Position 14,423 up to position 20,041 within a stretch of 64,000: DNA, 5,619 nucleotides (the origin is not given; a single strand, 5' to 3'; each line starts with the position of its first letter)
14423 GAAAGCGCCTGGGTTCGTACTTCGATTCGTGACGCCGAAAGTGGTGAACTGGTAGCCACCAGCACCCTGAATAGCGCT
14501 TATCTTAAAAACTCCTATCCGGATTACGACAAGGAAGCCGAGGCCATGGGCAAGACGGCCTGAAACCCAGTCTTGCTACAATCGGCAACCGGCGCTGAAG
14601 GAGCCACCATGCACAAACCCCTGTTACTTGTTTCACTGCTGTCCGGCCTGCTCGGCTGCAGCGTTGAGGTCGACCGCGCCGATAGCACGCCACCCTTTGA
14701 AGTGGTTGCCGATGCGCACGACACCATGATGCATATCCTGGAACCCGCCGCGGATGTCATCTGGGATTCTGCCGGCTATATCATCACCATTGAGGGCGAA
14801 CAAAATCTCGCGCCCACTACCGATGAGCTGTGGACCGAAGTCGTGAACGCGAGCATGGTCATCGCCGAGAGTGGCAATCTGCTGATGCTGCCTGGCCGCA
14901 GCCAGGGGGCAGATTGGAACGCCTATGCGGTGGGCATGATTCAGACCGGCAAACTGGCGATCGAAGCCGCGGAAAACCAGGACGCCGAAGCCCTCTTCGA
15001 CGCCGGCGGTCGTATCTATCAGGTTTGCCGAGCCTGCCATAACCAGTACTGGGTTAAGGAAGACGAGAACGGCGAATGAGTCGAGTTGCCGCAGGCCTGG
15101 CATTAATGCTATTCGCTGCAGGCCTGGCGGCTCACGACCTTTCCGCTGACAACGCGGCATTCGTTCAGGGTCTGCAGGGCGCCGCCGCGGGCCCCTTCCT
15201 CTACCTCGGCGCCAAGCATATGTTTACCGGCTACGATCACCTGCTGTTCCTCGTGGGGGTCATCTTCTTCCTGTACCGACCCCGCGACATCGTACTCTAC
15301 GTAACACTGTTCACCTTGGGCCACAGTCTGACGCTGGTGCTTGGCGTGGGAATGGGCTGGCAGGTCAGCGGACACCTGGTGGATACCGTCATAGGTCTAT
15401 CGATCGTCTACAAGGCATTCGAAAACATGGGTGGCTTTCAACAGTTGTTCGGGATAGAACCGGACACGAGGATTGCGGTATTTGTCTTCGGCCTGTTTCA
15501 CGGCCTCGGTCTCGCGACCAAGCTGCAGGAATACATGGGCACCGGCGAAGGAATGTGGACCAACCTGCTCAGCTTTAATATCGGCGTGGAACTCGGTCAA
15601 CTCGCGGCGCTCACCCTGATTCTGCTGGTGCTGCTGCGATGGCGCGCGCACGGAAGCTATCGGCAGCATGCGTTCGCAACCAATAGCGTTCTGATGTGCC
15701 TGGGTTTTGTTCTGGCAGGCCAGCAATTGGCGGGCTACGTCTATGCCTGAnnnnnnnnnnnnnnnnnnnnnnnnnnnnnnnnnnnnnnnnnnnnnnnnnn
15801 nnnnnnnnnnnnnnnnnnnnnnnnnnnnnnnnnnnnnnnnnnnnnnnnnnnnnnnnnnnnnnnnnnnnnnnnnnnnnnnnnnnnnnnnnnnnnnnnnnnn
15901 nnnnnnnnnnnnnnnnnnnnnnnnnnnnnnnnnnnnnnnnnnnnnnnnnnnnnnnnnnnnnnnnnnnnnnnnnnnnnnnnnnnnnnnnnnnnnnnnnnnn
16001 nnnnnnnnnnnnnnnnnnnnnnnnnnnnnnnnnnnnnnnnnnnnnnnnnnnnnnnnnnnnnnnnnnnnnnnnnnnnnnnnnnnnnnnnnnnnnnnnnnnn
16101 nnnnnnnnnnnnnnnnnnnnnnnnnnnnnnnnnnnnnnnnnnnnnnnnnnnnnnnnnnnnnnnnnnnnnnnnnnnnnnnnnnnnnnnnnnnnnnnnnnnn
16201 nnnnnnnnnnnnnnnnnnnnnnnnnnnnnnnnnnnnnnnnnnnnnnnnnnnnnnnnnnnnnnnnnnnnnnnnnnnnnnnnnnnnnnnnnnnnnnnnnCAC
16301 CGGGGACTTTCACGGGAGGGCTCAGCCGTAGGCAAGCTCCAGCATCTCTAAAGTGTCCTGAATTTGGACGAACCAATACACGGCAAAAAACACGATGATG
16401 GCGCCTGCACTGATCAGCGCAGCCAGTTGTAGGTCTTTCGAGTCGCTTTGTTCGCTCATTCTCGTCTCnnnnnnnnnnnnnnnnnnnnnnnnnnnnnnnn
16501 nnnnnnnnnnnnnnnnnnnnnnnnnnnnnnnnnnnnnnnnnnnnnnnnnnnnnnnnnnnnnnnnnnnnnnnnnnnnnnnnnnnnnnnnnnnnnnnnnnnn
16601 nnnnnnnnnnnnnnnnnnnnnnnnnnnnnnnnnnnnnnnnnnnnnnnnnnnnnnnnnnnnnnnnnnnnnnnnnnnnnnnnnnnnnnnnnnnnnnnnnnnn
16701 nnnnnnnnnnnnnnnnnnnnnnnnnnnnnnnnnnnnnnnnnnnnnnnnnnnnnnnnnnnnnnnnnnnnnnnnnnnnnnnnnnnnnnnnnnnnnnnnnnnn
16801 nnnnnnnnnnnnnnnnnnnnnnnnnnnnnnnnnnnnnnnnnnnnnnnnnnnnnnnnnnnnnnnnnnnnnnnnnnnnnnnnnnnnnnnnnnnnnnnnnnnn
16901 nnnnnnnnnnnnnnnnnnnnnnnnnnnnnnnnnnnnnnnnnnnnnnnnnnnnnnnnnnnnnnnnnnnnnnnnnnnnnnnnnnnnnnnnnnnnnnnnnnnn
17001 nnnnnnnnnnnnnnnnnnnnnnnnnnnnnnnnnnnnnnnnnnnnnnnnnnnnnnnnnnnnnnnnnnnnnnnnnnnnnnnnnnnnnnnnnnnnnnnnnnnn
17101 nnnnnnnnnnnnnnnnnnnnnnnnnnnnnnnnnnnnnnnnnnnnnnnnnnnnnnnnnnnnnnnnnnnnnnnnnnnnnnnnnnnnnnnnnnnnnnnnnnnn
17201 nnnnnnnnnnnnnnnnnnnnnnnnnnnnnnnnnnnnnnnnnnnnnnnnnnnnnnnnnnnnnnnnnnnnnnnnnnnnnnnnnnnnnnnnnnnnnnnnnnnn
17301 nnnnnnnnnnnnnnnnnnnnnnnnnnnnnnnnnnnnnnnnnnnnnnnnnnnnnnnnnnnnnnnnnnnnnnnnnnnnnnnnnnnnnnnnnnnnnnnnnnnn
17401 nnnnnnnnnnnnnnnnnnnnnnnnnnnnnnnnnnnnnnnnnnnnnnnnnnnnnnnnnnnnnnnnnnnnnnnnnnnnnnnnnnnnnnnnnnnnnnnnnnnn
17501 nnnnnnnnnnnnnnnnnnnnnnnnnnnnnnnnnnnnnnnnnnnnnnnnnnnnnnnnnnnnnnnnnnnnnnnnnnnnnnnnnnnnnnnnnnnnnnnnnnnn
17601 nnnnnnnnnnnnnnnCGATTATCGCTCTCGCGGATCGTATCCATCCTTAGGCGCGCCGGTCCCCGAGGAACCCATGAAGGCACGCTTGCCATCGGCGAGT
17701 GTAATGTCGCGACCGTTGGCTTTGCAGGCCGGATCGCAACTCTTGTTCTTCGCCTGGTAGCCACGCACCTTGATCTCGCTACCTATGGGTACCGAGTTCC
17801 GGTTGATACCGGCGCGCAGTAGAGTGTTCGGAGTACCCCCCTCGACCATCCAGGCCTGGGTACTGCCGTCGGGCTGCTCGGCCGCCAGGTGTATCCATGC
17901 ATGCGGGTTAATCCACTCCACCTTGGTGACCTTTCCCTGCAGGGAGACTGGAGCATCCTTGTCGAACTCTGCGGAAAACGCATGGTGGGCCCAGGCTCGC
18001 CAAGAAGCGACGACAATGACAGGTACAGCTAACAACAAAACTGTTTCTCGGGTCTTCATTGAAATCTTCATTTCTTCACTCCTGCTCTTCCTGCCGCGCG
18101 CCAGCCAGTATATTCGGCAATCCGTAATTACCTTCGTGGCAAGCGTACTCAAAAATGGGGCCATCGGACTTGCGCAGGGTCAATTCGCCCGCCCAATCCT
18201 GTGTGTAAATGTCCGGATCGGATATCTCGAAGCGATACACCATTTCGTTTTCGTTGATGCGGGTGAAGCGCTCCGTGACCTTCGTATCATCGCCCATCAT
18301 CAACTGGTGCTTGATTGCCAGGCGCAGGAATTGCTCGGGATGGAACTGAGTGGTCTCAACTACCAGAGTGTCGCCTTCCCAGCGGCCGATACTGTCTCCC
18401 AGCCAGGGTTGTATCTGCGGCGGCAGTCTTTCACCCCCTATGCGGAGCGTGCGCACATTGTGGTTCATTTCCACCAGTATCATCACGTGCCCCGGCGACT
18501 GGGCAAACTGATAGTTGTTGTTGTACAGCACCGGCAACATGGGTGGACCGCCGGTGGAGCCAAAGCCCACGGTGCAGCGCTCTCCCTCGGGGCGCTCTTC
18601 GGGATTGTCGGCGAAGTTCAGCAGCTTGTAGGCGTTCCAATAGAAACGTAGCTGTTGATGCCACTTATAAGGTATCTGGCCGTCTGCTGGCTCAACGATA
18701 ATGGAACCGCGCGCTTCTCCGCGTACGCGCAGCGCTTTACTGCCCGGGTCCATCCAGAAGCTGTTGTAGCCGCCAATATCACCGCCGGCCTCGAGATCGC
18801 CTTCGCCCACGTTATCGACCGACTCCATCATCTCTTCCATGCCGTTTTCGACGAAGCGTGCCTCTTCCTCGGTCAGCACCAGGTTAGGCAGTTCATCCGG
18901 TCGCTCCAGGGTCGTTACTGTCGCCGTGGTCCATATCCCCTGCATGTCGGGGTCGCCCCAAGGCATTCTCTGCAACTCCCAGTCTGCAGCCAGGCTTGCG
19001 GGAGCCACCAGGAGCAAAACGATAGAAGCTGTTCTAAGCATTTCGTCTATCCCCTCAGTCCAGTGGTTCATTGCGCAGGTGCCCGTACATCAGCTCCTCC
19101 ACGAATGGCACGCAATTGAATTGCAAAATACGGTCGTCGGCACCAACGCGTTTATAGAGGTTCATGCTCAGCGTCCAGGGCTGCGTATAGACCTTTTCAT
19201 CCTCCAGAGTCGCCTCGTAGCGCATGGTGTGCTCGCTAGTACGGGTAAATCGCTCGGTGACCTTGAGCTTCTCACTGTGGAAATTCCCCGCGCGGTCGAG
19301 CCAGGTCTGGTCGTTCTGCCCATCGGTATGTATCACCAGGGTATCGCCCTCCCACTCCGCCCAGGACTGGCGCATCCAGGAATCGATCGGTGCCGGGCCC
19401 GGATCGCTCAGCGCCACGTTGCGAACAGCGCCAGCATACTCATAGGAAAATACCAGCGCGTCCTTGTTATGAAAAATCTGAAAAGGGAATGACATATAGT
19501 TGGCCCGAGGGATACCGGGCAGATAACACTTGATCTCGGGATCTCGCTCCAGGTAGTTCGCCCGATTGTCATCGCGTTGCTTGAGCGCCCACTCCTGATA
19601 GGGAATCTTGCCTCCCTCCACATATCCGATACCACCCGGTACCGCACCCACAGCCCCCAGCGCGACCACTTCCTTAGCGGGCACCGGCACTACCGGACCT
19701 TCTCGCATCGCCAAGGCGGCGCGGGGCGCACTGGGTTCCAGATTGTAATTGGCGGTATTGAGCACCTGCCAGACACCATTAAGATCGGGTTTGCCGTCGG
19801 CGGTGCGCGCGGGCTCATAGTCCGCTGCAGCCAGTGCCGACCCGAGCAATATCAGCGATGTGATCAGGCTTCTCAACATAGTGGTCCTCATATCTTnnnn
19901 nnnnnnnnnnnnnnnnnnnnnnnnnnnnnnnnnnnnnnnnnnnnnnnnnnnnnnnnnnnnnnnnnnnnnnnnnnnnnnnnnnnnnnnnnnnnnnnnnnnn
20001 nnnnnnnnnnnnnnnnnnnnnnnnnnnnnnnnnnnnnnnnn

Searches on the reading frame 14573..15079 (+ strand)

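Call 91: search_protein_families(library=pfam, proteins=[window:14573-15079:+], max_evalue=10)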
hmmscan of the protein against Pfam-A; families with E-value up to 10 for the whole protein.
window:14573-15079:+ (168 aa): 1 family
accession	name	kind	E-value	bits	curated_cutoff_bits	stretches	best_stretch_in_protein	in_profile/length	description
PF01322.25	Cytochrom_C_2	-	0.00035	22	26.5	1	122-159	83-120/121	Cytochrome C'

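Call 96: search_protein_families(library=ncbifam, proteins=[window:14573-15079:+], max_evalue=0.1)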
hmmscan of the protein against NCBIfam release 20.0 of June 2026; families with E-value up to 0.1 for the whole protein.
window:14573-15079:+ (168 aa): 0 families

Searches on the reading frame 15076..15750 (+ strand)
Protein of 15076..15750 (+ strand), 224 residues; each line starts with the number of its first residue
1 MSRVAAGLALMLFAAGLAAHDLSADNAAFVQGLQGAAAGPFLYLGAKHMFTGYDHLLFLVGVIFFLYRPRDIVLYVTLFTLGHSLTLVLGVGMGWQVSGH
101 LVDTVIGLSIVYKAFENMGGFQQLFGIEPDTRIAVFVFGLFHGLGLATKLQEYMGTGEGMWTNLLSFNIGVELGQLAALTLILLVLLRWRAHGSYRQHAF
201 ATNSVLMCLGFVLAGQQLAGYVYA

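Call 32: search_protein_families(library=pfam, proteins=[window:15076-15750:+], max_evalue=0.001)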
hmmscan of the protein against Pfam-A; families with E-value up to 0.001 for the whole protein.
window:15076-15750:+ (224 aa): 1 family
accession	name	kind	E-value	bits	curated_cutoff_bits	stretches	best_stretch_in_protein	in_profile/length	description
PF13795.12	HupE_UreJ_2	-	9.2e-52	175.3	24.5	1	41-191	1-154/156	HupE / UreJ protein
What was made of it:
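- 15076..15750 (+): HupE/UreJ_2 membrane protein. Its operon (X-HupE2-Y) is convergent with the triad-1 operon. PF13795 E 9e-52 (call 32).
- On HupE/UreJ_2 (PF13795), for 15076-15750: 175 bits against a cut-off of 24.5 (call 32).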

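Call 96: search_protein_families(library=ncbifam, proteins=[window:15076-15750:+], max_evalue=0.1)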
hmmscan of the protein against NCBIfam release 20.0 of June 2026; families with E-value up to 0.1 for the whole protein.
window:15076-15750:+ (224 aa): 0 families

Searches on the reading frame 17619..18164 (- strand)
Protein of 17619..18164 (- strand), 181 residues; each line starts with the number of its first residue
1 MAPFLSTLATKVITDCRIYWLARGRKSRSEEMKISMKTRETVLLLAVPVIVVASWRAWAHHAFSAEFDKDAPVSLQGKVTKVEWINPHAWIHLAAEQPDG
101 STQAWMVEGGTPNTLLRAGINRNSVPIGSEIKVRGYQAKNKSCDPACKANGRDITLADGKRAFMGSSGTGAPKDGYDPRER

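Call 4: search_protein_families(library=pfam, proteins=[window:17619-18164:-], max_evalue=0.01)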
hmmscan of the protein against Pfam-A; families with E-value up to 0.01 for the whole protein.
window:17619-18164:- (181 aa): 1 family
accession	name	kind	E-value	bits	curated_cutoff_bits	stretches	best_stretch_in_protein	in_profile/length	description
PF19649.4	DUF6152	-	1.7e-35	121.4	27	1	50-141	2-92/98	Family of unknown function (DUF6152)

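Call 5: search_protein_families(library=ncbifam, proteins=[window:17619-18164:-], max_evalue=0.01)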
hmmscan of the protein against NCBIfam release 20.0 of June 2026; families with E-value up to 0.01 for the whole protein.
window:17619-18164:- (181 aa): 0 families

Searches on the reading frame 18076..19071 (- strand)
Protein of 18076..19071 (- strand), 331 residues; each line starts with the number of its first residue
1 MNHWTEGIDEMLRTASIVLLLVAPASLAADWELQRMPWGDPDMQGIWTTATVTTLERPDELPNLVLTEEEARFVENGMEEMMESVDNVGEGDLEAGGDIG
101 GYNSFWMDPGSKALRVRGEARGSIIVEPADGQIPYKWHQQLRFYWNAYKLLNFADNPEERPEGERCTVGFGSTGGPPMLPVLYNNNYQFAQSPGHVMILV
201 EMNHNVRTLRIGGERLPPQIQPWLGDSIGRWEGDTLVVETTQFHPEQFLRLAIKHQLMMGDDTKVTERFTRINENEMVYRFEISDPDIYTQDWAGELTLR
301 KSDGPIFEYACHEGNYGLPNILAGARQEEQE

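Call 4: search_protein_families(library=pfam, proteins=[window:18076-19071:-], max_evalue=0.01)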
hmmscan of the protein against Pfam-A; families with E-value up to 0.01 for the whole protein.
window:18076-19071:- (331 aa): 1 family
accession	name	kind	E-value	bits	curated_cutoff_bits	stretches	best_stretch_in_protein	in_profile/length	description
PF06368.17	Met_asp_mut_E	-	0.0073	15.3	26.6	1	32-96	289-353/441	Methylaspartate mutase E chain (MutE)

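Call 5: search_protein_families(library=ncbifam, proteins=[window:18076-19071:-], max_evalue=0.01)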
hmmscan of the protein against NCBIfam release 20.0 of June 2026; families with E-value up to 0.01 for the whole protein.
window:18076-19071:- (331 aa): 0 families

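Call 50: search_protein_families(library=pfam, proteins=[window:18076-19071:-], max_evalue=10)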
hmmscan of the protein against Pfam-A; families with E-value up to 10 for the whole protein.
window:18076-19071:- (331 aa): 1 family
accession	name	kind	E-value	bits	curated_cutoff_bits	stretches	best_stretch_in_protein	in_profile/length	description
PF06368.17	Met_asp_mut_E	-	0.0073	15.3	26.6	1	32-96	289-353/441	Methylaspartate mutase E chain (MutE)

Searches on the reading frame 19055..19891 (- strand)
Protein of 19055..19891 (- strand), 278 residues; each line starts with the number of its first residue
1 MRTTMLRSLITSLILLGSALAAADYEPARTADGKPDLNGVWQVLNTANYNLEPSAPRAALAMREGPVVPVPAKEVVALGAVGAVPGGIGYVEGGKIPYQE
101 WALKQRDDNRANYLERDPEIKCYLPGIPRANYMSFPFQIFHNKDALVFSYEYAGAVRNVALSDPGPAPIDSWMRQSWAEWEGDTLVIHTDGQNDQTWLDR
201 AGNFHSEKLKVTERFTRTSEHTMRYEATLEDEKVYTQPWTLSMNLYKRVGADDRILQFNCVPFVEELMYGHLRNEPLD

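Call 4: search_protein_families(library=pfam, proteins=[window:19055-19891:-], max_evalue=0.01)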
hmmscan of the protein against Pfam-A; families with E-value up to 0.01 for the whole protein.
window:19055-19891:- (278 aa): 0 families

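Call 5: search_protein_families(library=ncbifam, proteins=[window:19055-19891:-], max_evalue=0.01)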
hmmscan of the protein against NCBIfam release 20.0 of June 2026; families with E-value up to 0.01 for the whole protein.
window:19055-19891:- (278 aa): 0 families

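Call 50: search_protein_families(library=pfam, proteins=[window:19055-19891:-], max_evalue=10)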
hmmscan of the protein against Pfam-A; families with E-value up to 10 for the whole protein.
window:19055-19891:- (278 aa): 0 families

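Call 86: find_related_loci(query=window:19055-19891:-, collection=metagenome_contigs, flank=8000)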
Query window:19055-19891:- (278 aa) in metagenome_contigs; peptide patterns used: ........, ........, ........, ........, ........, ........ (x = any residue, [..] = any of these).
600 stretches matched a pattern (row limit reached: there are more); 480 encode a relative of the query (tblastn E <= 1e-3); the best 80 are kept; 80 distinct loci.
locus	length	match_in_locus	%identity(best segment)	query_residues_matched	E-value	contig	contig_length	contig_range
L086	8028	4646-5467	76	5-278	1e-147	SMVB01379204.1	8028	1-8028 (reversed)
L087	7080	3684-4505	76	5-278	1e-147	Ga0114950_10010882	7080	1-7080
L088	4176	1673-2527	75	2-278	5e-148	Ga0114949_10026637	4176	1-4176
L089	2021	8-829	76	6-278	3e-153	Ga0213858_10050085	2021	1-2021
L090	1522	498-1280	74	22-278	1e-145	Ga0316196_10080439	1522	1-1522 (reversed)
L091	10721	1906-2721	64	4-273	9e-124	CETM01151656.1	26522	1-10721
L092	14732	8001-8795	66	9-273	1e-120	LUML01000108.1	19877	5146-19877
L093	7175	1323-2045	70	33-273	3e-120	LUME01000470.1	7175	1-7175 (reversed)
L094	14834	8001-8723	70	33-273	3e-120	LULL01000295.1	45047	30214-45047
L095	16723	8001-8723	70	33-273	3e-120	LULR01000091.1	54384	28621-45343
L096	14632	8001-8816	63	1-273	5e-120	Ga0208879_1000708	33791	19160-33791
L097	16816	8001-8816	63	1-273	8e-120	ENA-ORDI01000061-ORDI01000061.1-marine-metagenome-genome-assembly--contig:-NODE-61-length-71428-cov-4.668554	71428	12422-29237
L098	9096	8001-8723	70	33-273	1e-119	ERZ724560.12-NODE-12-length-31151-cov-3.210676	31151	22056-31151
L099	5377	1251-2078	60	1-273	1e-118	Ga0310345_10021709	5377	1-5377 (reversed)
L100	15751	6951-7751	63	9-275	3e-118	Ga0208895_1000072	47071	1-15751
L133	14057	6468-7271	57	5-273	8e-107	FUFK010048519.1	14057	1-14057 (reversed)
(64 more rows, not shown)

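Call 91: search_protein_families(library=pfam, proteins=[L092:11241-11672:+, L133:8678-9118:+], max_evalue=10)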
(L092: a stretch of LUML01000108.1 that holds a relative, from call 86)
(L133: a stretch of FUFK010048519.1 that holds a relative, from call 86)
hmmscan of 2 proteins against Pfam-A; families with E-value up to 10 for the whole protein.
L092:11241-11672:+ (143 aa): 4 families
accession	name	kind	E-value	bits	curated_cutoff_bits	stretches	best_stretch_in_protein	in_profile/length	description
PF13531.11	SBP_bac_11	-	0.091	13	25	1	11-47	189-226/227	Bacterial extracellular solute-binding protein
PF03190.21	Thioredox_DsbH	-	0.12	12.7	27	1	77-135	8-53/163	Protein of unknown function, DUF255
PF21205.3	Rep3_C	-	0.25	12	21.1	1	24-75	16-53/59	Initiator Rep protein, WH2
PF00034.26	Cytochrom_C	-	0.27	13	21.3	1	122-137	2-18/90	Cytochrome c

L133:8678-9118:+ (146 aa): 2 families
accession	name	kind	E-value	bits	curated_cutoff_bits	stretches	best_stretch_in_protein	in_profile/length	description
PF01322.25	Cytochrom_C_2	-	0.076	14.4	26.5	1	99-143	73-120/121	Cytochrome C'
PF19423.4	E3_UBR4_N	-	0.13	10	25.1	1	27-141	1234-1344/1578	E3 ubiquitin-protein ligase UBR4 N-terminal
